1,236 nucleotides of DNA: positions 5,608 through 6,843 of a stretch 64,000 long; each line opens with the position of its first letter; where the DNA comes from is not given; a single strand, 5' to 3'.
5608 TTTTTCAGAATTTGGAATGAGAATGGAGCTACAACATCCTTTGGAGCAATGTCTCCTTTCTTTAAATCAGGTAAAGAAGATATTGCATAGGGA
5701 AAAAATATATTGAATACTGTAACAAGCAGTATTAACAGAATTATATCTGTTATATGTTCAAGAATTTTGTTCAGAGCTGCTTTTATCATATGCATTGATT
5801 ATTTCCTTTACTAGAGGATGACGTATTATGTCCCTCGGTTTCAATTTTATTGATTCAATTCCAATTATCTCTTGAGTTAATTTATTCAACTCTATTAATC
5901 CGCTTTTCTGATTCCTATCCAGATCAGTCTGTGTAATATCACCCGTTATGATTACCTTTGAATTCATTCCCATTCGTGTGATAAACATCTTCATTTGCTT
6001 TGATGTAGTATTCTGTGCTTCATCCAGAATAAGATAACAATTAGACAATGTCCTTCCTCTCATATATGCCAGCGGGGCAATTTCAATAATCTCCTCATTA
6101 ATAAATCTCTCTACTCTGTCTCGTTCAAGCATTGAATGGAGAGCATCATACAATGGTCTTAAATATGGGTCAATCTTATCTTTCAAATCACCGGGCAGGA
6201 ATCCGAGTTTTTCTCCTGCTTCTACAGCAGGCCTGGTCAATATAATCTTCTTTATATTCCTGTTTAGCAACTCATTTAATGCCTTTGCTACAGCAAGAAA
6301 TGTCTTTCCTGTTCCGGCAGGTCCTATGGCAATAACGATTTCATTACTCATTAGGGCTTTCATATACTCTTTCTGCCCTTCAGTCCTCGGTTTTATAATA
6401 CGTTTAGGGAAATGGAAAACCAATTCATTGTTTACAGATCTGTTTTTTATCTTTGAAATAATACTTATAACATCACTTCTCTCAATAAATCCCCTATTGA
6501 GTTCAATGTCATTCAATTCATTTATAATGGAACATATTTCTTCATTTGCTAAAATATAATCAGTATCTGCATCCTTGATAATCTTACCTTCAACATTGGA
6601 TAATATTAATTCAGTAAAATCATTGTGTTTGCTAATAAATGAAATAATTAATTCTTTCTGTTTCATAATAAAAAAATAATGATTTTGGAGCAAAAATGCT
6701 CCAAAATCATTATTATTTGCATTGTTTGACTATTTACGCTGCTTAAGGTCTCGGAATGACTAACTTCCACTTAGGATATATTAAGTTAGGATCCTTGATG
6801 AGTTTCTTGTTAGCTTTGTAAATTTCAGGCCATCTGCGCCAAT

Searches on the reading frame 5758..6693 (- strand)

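Call 22: search_protein_families(library=pfam, proteins=[window:5758-6693:-], max_evalue=0.0001)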
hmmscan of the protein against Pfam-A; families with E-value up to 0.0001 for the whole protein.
window:5758-6693:- (311 aa): 4 families
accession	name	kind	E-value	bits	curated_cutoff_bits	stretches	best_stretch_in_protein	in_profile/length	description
PF02562.22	PhoH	-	9.3e-92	306.6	27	1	100-303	2-205/205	PhoH-like protein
PF13604.12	AAA_30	-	2.9e-10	40.6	27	1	105-256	4-128/191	AAA domain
PF13245.12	AAA_19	-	1e-08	35.9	25.1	1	107-256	1-129/134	AAA domain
PF00270.35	DEAD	-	1.3e-06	28.7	26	1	104-232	1-132/167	DEAD/DEAH box helicase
